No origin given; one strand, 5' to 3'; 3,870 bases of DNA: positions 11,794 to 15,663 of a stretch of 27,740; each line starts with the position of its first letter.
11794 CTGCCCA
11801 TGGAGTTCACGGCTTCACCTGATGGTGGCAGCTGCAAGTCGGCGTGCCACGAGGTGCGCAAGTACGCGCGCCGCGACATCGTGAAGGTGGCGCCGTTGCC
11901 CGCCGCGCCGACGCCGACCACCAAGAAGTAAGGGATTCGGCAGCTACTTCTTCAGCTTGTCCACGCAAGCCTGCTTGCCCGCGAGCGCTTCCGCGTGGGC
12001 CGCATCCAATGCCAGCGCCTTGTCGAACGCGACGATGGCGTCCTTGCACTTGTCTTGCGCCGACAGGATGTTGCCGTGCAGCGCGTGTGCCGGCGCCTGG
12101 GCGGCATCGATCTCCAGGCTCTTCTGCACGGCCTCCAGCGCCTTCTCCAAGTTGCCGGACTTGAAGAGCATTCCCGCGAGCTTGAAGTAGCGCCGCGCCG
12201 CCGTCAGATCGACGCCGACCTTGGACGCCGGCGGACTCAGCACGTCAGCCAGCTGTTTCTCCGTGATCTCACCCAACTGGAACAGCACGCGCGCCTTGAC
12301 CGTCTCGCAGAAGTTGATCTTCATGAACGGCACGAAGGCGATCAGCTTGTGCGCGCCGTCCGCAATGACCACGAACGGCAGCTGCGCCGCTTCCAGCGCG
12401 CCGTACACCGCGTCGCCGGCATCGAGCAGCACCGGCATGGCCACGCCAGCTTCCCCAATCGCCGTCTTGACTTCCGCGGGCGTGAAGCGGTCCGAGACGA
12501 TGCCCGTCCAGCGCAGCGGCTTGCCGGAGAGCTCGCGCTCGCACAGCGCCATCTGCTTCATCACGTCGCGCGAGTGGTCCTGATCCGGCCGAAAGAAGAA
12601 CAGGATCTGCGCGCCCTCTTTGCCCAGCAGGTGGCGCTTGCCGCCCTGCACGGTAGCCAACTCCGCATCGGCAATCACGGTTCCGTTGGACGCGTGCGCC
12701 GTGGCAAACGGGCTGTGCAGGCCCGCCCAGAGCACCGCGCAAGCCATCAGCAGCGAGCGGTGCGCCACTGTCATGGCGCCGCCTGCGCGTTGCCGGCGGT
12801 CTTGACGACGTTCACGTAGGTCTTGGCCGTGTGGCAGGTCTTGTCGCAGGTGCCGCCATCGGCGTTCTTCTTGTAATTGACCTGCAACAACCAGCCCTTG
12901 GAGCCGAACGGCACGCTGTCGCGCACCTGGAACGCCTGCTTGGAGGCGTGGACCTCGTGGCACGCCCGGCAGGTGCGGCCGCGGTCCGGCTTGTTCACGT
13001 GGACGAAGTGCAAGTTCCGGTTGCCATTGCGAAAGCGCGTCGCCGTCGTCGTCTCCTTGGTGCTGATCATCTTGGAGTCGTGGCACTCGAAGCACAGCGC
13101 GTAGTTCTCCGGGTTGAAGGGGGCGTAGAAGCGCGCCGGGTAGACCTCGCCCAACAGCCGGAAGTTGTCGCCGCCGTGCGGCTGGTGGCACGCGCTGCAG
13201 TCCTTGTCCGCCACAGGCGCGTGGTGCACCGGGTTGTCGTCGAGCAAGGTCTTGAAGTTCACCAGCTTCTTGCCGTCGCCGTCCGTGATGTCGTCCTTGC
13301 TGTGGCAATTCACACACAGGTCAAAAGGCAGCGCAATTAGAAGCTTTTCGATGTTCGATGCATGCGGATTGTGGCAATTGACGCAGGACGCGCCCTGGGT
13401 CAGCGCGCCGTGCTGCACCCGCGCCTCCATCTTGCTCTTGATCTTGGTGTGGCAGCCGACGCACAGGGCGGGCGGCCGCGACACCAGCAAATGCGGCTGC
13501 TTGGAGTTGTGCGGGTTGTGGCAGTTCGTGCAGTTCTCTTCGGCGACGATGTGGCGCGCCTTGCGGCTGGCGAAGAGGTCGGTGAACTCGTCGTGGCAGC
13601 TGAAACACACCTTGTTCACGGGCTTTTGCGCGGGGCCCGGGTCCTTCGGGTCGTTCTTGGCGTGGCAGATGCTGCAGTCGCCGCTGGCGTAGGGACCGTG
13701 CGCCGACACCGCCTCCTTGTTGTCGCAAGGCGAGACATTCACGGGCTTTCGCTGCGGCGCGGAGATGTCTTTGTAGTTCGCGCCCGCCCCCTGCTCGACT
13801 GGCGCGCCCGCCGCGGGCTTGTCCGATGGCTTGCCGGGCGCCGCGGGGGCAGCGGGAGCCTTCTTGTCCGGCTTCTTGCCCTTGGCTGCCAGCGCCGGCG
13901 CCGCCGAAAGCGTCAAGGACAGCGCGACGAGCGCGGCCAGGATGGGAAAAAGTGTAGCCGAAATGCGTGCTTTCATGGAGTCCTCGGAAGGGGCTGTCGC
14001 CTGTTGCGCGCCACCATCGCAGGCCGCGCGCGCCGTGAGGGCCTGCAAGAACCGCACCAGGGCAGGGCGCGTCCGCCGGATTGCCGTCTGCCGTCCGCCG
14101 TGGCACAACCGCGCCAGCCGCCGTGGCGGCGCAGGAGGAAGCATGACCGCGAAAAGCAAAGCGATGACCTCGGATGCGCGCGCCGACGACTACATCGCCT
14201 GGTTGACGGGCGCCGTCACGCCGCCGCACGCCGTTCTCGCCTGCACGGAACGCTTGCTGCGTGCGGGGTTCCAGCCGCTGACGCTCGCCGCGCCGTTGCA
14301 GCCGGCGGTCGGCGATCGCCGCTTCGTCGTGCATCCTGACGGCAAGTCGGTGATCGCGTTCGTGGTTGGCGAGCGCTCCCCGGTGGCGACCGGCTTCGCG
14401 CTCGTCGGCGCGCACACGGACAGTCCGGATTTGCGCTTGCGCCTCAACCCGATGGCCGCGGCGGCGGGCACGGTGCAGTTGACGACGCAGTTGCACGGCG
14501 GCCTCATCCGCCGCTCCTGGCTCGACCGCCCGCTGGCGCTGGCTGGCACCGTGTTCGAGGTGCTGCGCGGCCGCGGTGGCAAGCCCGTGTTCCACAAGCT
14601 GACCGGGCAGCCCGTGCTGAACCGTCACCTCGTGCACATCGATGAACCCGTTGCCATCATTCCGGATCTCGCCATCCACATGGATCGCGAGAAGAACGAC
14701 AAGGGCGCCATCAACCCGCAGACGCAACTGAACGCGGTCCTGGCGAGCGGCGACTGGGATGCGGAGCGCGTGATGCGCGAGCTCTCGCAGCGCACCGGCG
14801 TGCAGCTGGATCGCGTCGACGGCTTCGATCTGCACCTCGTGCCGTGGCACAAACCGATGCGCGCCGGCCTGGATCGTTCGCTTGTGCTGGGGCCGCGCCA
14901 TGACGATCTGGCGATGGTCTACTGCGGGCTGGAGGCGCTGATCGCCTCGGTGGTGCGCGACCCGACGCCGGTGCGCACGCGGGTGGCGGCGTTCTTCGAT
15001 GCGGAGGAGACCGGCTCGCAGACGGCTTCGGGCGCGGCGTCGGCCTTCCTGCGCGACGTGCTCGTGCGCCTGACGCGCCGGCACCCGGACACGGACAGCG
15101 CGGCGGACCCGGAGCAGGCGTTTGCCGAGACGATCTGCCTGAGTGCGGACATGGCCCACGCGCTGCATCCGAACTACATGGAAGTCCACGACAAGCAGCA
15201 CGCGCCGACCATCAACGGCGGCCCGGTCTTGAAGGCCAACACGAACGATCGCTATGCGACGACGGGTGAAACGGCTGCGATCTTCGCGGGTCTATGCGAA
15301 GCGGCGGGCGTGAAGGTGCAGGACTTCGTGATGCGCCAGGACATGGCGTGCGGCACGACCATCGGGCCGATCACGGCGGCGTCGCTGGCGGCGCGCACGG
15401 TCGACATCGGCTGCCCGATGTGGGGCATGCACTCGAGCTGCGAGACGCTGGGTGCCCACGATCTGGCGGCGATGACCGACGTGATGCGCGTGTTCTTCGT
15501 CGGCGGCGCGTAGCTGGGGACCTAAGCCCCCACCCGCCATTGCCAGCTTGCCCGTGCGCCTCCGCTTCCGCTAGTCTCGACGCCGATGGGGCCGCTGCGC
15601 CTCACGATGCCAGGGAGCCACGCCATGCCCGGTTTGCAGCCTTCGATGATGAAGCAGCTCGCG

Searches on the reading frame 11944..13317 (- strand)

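Call 29: search_protein_families(library=pfam, proteins=[window:11944-13317:-], max_evalue=0.001)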
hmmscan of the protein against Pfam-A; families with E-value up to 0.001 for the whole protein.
window:11944-13317:- (457 aa): 7 families
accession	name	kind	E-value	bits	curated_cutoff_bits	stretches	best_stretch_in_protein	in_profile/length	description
PF00515.34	TPR_1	-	2.1e-06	27.8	27.8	0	375-404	2-31/34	Tetratricopeptide repeat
PF07719.23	TPR_2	-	1.1e-05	25.6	27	0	375-404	2-31/34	Tetratricopeptide repeat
PF13414.12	TPR_11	-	1.4e-05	25.1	26.8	0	384-421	4-41/42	TPR repeat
PF13181.12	TPR_8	-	3e-05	24.3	25.7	0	374-406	1-33/34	Tetratricopeptide repeat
PF09976.15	TPR_21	-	9.4e-05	22.7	25.5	1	378-442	117-180/193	Tetratricopeptide repeat-like domain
PF13424.12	TPR_12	-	9.5e-05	23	30.1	1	379-438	8-75/77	Tetratricopeptide repeat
PF12895.13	ANAPC3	-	0.00082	20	27.2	0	377-433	26-81/82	Anaphase-promoting complex, cyclosome, subunit 3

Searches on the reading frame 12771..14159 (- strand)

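Call 29: search_protein_families(library=pfam, proteins=[window:12771-14159:-], max_evalue=0.001)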
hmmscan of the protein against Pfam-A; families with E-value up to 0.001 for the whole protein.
window:12771-14159:- (462 aa): 5 families
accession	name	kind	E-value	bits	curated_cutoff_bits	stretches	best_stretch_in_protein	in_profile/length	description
PF09699.15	Paired_CXXCH_1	-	1.5e-48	162.7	20.6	4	313-364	1-40/41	Doubled CXXCH motif (Paired_CXXCH_1)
PF14537.11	Cytochrom_c3_2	-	9.7e-14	52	25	3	161-238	8-79/79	Cytochrome c3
PF22113.1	Mtrc-MtrF_II-IV_dom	-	5.8e-11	42.7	30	0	226-269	116-170/176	Outer membrane cytochrome MtrC/MtrF-like, domains II/IV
PF14522.11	Cytochrome_C7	-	1.6e-10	41.1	24.8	0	231-287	14-67/67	Cytochrome c7 and related cytochrome c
PF22678.1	Cytochrom_c_NrfB-like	-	7.4e-07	30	27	0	230-269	33-71/89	Cytochrome c-type protein NrfB-like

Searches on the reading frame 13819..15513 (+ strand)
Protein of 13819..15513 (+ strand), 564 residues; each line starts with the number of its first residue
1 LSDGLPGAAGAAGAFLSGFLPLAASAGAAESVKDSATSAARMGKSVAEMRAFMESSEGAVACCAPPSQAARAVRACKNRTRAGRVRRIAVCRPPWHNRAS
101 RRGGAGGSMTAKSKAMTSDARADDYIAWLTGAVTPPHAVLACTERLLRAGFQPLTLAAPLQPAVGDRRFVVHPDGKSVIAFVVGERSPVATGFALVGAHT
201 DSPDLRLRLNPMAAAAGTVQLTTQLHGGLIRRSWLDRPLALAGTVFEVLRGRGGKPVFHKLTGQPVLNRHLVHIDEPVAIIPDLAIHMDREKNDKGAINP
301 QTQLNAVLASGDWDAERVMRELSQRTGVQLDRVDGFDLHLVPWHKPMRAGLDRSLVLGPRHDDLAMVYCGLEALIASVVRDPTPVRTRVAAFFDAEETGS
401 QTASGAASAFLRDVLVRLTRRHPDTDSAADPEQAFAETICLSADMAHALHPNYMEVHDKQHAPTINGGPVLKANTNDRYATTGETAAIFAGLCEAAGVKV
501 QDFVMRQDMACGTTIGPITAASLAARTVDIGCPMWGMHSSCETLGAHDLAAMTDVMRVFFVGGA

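Call 29: search_protein_families(library=pfam, proteins=[window:13819-15513:+], max_evalue=0.001)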
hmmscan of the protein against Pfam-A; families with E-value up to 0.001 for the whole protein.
window:13819-15513:+ (564 aa): 1 family
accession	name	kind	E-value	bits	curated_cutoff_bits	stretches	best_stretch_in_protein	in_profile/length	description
PF02127.20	Peptidase_M18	-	4.1e-105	352.5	24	1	131-560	4-432/432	Aminopeptidase I zinc metalloprotease (M18)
